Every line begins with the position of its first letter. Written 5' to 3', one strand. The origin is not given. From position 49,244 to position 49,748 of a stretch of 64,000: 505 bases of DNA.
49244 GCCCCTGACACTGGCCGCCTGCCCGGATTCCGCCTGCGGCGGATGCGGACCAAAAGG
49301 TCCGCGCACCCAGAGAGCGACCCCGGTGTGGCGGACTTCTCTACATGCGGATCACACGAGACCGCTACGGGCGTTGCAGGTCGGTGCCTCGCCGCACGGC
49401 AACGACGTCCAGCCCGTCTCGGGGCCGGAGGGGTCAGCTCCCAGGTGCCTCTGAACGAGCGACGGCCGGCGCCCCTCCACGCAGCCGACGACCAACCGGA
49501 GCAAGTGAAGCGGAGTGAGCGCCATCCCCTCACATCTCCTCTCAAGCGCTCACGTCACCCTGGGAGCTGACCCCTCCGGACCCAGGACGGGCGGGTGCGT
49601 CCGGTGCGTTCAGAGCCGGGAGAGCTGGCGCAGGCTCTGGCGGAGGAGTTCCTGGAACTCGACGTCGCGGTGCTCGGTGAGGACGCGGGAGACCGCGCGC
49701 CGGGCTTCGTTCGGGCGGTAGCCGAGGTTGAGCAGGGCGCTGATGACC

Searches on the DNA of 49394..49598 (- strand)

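Call 32: build_rna_model(alignment_id=A2)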
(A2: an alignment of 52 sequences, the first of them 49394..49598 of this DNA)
Model R1 built from alignment A2 (52 sequences, 210 columns); structure: RNAalifold consensus.
model positions 202; base pairs 40; branch points 3; effective number of sequences 1.56; information 0.59 bits per position. Calibrated on 0.2 Mb of random sequence (short: E-values are rough).
structure used (alignment columns):
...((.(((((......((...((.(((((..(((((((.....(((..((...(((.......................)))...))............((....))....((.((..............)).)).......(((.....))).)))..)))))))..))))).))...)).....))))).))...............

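Call 33: search_with_rna_model(model_id=R1, source=window, filters=off, max_evalue=1, show_alignments=6)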
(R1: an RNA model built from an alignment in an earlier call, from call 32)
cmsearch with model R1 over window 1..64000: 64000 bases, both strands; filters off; matches with E-value up to 1: 108.
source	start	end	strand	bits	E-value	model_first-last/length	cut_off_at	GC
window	23152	23355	+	219.4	3e-54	1-202/202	no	0.69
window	49394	49598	-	207.7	2.6e-51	1-202/202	no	0.71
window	47835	48034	+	203.7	2.7e-50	1-202/202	no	0.69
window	15746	15944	-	104.2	3.2e-25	1-202/202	no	0.73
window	27161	27356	-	49.2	2.4e-11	1-202/202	no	0.64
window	49406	49612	+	43.6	6.4e-10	1-202/202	no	0.71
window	23144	23338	-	34.4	1.4e-07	1-202/202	no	0.69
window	47824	48022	-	34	1.6e-07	1-202/202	no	0.69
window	15945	16036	-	18.6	0.0013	42-150/202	no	0.73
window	15764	15938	+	16.9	0.0034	7-184/202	no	0.74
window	50089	50235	-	16.6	0.004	1-202/202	no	0.68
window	36164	36217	-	16.4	0.0045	1-202/202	no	0.72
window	30845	30918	-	15.4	0.0079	1-202/202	no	0.7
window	21188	21231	-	14.5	0.014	1-202/202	no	0.7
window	7703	7772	+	14.1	0.017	1-202/202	no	0.76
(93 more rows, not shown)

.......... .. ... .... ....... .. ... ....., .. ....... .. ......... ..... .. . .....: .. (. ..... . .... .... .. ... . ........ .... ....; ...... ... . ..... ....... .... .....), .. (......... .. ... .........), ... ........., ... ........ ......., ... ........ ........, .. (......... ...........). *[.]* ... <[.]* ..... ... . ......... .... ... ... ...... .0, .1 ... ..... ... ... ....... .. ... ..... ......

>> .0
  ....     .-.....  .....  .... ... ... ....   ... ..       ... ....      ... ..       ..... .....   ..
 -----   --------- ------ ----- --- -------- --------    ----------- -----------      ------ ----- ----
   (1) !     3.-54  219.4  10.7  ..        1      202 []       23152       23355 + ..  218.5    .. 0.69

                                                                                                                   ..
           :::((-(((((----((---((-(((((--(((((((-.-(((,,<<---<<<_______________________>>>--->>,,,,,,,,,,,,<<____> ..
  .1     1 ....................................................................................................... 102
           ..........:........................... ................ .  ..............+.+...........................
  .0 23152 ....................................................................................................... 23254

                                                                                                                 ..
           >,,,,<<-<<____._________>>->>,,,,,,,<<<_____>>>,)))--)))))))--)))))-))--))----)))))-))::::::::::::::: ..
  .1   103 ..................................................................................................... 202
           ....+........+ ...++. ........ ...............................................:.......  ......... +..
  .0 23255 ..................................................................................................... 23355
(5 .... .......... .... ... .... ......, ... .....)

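Call 34: search_with_rna_model(model_id=R1, sources=[L001, L002, L003, L004, L005, L006, L007, L008, L009, L010, L011, L012, L013, L014, L015, L016, L017, L018, L019, L020, L021, L022, L023, L024, L025, L026, L027, L028, L029, L030, L031, L032, L033, L034, L035, L036, L037, L038, L039, L040, L041, L042, L043, L044, L045, L046, L047, L048, L049, L050, L051, L052, L053, L054, L055, L056, L057], max_evalue=0.0001)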
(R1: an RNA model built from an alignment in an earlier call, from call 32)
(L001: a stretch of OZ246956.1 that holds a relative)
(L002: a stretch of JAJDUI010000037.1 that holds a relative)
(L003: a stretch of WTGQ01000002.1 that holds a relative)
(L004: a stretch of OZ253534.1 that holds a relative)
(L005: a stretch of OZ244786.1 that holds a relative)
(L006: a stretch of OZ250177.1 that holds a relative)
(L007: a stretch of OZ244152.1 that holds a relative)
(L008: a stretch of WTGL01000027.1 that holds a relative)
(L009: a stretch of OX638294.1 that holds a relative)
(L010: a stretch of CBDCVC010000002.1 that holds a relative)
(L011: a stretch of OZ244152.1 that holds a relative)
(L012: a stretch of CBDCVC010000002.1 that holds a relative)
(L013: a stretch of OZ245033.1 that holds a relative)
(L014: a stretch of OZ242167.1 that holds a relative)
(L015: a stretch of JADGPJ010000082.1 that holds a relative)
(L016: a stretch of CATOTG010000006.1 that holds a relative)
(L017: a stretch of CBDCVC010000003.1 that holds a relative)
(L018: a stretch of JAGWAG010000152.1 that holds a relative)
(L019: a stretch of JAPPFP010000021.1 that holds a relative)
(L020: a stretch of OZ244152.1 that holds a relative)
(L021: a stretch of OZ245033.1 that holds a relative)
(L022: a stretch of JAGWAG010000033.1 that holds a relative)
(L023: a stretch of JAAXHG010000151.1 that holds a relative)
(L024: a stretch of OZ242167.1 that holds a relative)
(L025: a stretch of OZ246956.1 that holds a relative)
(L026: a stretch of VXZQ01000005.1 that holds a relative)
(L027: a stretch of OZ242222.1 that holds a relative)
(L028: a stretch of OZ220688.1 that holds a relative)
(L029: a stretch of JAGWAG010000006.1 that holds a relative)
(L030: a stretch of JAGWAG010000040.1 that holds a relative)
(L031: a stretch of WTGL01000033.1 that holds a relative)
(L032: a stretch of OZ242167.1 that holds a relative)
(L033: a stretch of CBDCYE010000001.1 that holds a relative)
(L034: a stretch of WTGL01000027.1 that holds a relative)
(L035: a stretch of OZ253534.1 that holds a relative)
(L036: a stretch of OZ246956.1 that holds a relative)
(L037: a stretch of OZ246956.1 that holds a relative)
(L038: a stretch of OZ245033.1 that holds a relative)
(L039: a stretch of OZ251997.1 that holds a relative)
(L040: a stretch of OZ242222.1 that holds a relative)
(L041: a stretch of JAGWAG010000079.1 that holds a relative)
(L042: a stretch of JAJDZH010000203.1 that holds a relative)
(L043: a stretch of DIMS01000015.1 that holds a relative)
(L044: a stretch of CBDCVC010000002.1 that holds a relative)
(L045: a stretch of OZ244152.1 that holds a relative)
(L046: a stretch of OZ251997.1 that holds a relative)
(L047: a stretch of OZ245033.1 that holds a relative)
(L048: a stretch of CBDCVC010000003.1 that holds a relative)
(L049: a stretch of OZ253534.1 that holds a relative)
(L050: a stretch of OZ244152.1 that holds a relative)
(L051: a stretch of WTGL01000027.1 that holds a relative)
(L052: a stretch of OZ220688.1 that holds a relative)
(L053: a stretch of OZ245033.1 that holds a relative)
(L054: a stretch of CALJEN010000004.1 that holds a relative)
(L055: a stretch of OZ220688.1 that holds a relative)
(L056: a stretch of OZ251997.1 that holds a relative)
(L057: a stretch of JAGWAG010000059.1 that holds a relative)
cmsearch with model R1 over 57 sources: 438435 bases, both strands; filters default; matches with E-value up to 0.0001: 119.
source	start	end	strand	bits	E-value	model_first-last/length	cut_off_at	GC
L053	5995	6196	+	239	2.3e-58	1-202/202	no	0.66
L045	3214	3415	+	239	2.3e-58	1-202/202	no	0.69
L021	4840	5041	-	237.5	5.4e-58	1-202/202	no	0.68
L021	3040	3241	+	237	7.3e-58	1-202/202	no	0.69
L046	5340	5541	-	234.8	2.6e-57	1-202/202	no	0.68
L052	6039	6240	+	234.4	3.3e-57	1-202/202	no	0.65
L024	3215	3416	+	233.1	7.2e-57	1-202/202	no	0.66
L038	1038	1240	-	232.6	9.3e-57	1-202/202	no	0.68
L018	872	1073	-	232.2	1.2e-56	1-202/202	no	0.66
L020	2169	2370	-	231.8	1.5e-56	1-202/202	no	0.68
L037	183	384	-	231.6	1.6e-56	1-202/202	no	0.66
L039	4631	4833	-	231.2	2.2e-56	1-202/202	no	0.69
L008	6931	7133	+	230.3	3.7e-56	1-202/202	no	0.69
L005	5619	5820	+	230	4.3e-56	1-202/202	no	0.67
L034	617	818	-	229.3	6.4e-56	1-202/202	no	0.69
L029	627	830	+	227.9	1.4e-55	1-202/202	no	0.68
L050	6837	7037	-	227.1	2.3e-55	1-202/202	no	0.7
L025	6600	6803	+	226.5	3.2e-55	1-202/202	no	0.67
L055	2477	2679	-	226.2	3.9e-55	1-202/202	no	0.67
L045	5020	5221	-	225.6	5.5e-55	1-202/202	no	0.68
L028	2304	2507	-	225.2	6.8e-55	1-202/202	no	0.68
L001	6724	6927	+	225.2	6.9e-55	1-202/202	no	0.68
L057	7648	7851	+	224.6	9.7e-55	1-202/202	no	0.68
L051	921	1123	+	223.6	1.7e-54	1-202/202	no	0.67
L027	6718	6920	-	223.6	1.8e-54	1-202/202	no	0.67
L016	6196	6399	+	222.7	2.9e-54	1-202/202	no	0.66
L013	4571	4772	-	222.3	3.8e-54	1-202/202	no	0.69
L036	1512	1715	-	220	1.4e-53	1-202/202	no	0.69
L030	1876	2077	-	219.2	2.3e-53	1-202/202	no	0.72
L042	1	191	-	217.2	7e-53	1-191/202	3'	0.67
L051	2079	2280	-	216.5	1.1e-52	1-202/202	no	0.69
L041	2910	3113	+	216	1.4e-52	1-202/202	no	0.7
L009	5736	5937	-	215.1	2.4e-52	1-202/202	no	0.7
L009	4352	4554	+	215.1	2.4e-52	1-202/202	no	0.67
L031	552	752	+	213.5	6.1e-52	1-202/202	no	0.68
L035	7186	7388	-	213.5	6.1e-52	1-202/202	no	0.68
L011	7482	7682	+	213.2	7.2e-52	1-202/202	no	0.69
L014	301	503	+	212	1.5e-51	1-202/202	no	0.68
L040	4976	5179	+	205.3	7.3e-50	1-202/202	no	0.69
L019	4194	4393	+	203.9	1.6e-49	1-202/202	no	0.69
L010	6454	6657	+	201.9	5.3e-49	1-202/202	no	0.67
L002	1634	1831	-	197.7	5.9e-48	1-202/202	no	0.67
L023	4837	5038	+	194.2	4.5e-47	1-202/202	no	0.68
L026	3108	3308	+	186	5.4e-45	1-202/202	no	0.71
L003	4743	4943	-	183.9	1.8e-44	1-202/202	no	0.7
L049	1859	2062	-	171.1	3.1e-41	1-202/202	no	0.69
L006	4228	4496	+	170.4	4.5e-41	1-202/202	no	0.69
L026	6798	6997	+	169.2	9e-41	1-202/202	no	0.69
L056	2461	2729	+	161.8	6.6e-39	1-202/202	no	0.7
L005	7097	7298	-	153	1.1e-36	1-202/202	no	0.75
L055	871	1070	+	153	1.1e-36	1-202/202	no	0.74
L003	1052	1251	-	143.5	2.7e-34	1-202/202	no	0.71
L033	5420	5567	-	134.8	4.2e-32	1-202/202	no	0.68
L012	1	109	-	110.8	4.8e-26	1-107/202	3'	0.67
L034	7699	7900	+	105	1.4e-24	1-202/202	no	0.73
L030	1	169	+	102.3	6.7e-24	58-202/202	5'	0.65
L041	4583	4751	-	101.9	8.4e-24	57-202/202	5'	0.66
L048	6244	6412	+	99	4.5e-23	1-202/202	no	0.64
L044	718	911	-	96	2.7e-22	1-202/202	no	0.62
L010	7905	8000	-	88.1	2.6e-20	108-202/202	5'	0.64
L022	4992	5127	+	85.8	9.7e-20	1-139/202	3'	0.68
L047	6912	7125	-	83.2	4.5e-19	1-202/202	no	0.69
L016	7910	8000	-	81.2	1.4e-18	113-202/202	5'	0.71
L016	6593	6760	+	75.7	3.5e-17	1-202/202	no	0.66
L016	6413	6579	+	72.8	1.8e-16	1-202/202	no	0.66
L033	5432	5578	+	56.3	2.8e-12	1-202/202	no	0.68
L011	7470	7670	-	49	1.8e-10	1-202/202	no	0.68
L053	5984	6184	-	48.1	3.1e-10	1-202/202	no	0.66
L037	195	395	+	48.1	3.2e-10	1-202/202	no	0.66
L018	884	1084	+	47.9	3.5e-10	1-202/202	no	0.67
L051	2091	2292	+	47.6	4.3e-10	1-202/202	no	0.71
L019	4183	4381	-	47.3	5e-10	1-202/202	no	0.68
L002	1646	1845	+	47.2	5.5e-10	1-202/202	no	0.68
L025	6593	6791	-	46.1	1e-09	1-202/202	no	0.67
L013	4585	4777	+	45.6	1.3e-09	1-202/202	no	0.68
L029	629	815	-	45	1.9e-09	4-188/202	no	0.67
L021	4857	5049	+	44.7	2.3e-09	1-202/202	no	0.68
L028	2319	2505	+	44.4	2.8e-09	4-188/202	no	0.68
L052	6042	6225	-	44.3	2.9e-09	4-187/202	no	0.65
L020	2181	2381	+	44.2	3e-09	1-202/202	no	0.68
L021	3026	3229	-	43.9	3.6e-09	1-202/202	no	0.69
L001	6726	6912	-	43.8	3.9e-09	4-188/202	no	0.67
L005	5611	5803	-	43.7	4e-09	1-202/202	no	0.67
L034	629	828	+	43.7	4.1e-09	1-202/202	no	0.69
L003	4754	4954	+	43.6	4.4e-09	1-202/202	no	0.71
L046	5366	5528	+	43.4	5e-09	16-178/202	no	0.65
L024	3201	3404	-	43.3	5e-09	1-202/202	no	0.67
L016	6184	6387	-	42.8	7e-09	1-202/202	no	0.67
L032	4977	5152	+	41.6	1.4e-08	1-202/202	no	0.74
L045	3206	3398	-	41.6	1.4e-08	1-202/202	no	0.69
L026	6786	6985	-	41.4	1.5e-08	1-202/202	no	0.68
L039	4643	4843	+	41.3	1.7e-08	1-202/202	no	0.69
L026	3097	3297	-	41.1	1.8e-08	1-202/202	no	0.72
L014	303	488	-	41.1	1.8e-08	4-188/202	no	0.68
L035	7201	7386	+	41.1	1.8e-08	4-188/202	no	0.68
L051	910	1111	-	41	2e-08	1-202/202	no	0.67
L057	7637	7839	-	40.8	2.2e-08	1-202/202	no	0.67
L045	5037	5229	+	40.4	2.9e-08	1-202/202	no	0.68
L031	544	735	-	39.3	5.3e-08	1-202/202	no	0.68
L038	1064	1224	+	38.4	8.7e-08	16-176/202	no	0.67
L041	2912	3098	-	38.3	9.3e-08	4-188/202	no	0.68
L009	4340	4542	-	37.8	1.2e-07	1-202/202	no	0.68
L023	4829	5026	-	37.8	1.3e-07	1-202/202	no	0.68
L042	5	188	+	36.7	2.3e-07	4-187/202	no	0.67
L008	6923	7116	-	36.6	2.5e-07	1-202/202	no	0.69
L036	1527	1713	+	36.3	3.1e-07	4-188/202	no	0.68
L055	2489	2692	+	35.9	3.8e-07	1-202/202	no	0.68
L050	6848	7051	+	35.5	4.7e-07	1-202/202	no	0.69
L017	2034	2208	+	35.3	5.2e-07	1-202/202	no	0.67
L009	5756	5942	+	34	1.1e-06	1-202/202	no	0.68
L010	6457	6642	-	33.8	1.3e-06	4-187/202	no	0.67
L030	1902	2064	+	33.8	1.3e-06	16-178/202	no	0.7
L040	4978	5164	-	33.5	1.5e-06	4-188/202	no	0.68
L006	4216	4484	-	33.4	1.6e-06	1-202/202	no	0.69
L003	1064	1262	+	31.6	4.5e-06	1-202/202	no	0.7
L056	2454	2717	-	30.6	8.2e-06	1-202/202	no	0.69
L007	2772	2866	-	30.6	8.4e-06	26-166/202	no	0.73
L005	7109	7306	+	27.9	3.9e-05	1-202/202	no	0.75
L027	6730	6925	+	27.5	4.9e-05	1-202/202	no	0.67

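Call 45: search_with_rna_model(model_id=R1, sources=[L058, L059, L060, L061, L062, L063, L064, L065, L066, L067, L068, L069, L070, L071, L072, L073, L074, L075, L076, L077, L078, L079, L080, L081, L082, L083, L084, L085, L086, L087, L088, L089, L090, L091, L092, L093, L094, L095, L096, L097, L098, L099, L100, L101, L102, L103, L104, L105, L106, L107, L108, L109, L110, L111, L112, L113, L114, L115, L116, L117, L118, L119, L120, L121, L122, L123], max_evalue=0.001)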
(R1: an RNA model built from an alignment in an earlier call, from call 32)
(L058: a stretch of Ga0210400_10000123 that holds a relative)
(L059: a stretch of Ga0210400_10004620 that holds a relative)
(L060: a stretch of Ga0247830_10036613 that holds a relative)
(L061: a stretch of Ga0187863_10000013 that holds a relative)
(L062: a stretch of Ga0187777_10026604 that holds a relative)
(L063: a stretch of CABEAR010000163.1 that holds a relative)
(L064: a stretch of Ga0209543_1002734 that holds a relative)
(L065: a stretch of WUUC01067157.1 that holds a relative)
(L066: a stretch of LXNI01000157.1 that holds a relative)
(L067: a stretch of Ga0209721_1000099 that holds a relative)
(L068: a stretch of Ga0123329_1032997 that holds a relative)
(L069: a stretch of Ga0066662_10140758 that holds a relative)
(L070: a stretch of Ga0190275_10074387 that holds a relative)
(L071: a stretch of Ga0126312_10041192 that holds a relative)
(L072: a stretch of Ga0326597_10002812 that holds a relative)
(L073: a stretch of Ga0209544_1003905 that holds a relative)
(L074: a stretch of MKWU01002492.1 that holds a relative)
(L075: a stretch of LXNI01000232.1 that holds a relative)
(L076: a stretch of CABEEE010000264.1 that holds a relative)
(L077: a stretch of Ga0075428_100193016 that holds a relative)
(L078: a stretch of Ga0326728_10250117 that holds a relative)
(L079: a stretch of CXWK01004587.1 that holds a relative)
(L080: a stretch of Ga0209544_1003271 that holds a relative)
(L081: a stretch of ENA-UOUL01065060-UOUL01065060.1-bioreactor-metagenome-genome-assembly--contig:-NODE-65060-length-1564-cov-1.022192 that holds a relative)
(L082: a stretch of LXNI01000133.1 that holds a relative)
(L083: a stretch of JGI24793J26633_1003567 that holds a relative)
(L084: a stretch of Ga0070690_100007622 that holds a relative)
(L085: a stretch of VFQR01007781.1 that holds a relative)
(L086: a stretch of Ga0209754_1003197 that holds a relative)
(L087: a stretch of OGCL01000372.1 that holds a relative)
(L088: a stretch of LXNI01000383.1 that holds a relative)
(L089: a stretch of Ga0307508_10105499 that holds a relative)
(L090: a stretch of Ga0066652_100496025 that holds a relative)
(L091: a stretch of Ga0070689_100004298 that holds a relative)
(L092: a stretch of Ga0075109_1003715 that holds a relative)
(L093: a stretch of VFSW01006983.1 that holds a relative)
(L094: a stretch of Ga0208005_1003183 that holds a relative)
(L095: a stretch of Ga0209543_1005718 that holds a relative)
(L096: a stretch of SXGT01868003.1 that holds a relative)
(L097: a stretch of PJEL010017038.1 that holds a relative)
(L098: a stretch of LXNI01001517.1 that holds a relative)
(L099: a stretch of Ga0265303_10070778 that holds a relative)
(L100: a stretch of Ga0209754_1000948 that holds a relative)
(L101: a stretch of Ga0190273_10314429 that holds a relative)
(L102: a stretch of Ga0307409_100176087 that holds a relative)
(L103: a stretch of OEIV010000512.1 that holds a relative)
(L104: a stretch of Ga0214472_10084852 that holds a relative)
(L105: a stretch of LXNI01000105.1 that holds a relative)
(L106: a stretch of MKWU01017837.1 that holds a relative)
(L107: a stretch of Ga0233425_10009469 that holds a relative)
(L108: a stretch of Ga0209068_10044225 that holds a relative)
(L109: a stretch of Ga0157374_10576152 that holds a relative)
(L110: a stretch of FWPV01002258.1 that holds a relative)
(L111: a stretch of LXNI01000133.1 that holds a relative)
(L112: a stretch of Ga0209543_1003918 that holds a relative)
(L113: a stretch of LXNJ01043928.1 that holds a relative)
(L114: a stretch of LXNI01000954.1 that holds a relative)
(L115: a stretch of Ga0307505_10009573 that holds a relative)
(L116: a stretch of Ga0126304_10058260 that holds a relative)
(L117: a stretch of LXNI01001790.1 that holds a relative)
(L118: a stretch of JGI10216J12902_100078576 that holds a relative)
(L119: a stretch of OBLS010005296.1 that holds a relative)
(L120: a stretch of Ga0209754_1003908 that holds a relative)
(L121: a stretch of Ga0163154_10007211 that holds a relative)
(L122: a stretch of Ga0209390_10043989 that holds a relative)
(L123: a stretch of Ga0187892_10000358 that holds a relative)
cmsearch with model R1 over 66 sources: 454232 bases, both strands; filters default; matches with E-value up to 0.001: 37.
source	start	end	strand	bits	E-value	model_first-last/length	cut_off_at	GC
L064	11690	11894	-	155.3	3e-37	1-202/202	no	0.7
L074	11320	11524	+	155.3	3e-37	1-202/202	no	0.7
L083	3992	4191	+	154.7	4.4e-37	1-202/202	no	0.7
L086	3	202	-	154.7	4.4e-37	1-202/202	no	0.7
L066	1404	1603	+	153.2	1.1e-36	1-202/202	no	0.71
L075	6501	6698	-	149.6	8.4e-36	1-202/202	no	0.71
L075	4996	5195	+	149.5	8.9e-36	1-202/202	no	0.69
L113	380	586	+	149.3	1e-35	1-202/202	no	0.73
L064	9085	9288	+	149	1.2e-35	1-202/202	no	0.69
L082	8721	8920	-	146.5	5.1e-35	1-202/202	no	0.72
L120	8330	8536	+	144.9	1.3e-34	1-202/202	no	0.73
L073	10687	10886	-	144.1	2.1e-34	1-202/202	no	0.73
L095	4059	4258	+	144.1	2.1e-34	1-202/202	no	0.73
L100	2968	3174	+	143.7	2.6e-34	1-202/202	no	0.73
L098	1399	1599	+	122.2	6.6e-29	1-202/202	no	0.71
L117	1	152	-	110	8e-26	1-153/202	3'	0.68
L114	1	152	-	109.4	1.1e-25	1-153/202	3'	0.69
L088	9936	10135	+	101.6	1.1e-23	1-202/202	no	0.75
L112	8851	8975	-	95.1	4.7e-22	78-202/202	5'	0.7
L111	710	911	-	71.3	4.5e-16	1-202/202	no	0.7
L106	1555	1764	+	71.1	5.3e-16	1-202/202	no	0.62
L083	5469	5540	-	66.6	6.9e-15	1-202/202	no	0.71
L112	7502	7573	+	66.6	6.9e-15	1-202/202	no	0.71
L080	5881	6101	+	47.2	5.7e-10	1-202/202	no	0.64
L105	174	444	-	44.3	3e-09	1-202/202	no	0.72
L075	6513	6709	+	29.3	1.8e-05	1-202/202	no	0.72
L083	3978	4180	-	27.9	4e-05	1-202/202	no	0.69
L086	14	216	+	27.9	4e-05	1-202/202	no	0.69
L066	1393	1591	-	27.4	5.4e-05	1-202/202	no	0.71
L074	11335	11494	-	25.4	0.00018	16-176/202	no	0.67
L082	8733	8932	+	24.4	0.00031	1-202/202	no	0.73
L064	9100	9258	-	24.3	0.00033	16-176/202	no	0.67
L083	5480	5552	+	23.6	0.00049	1-202/202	no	0.68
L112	7490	7562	-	23.6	0.00049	1-202/202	no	0.68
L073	10702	10884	+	23.3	0.00058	4-188/202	no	0.72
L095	4061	4243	-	23.3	0.00058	4-188/202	no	0.72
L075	4982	5184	-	23.3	0.0006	1-202/202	no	0.68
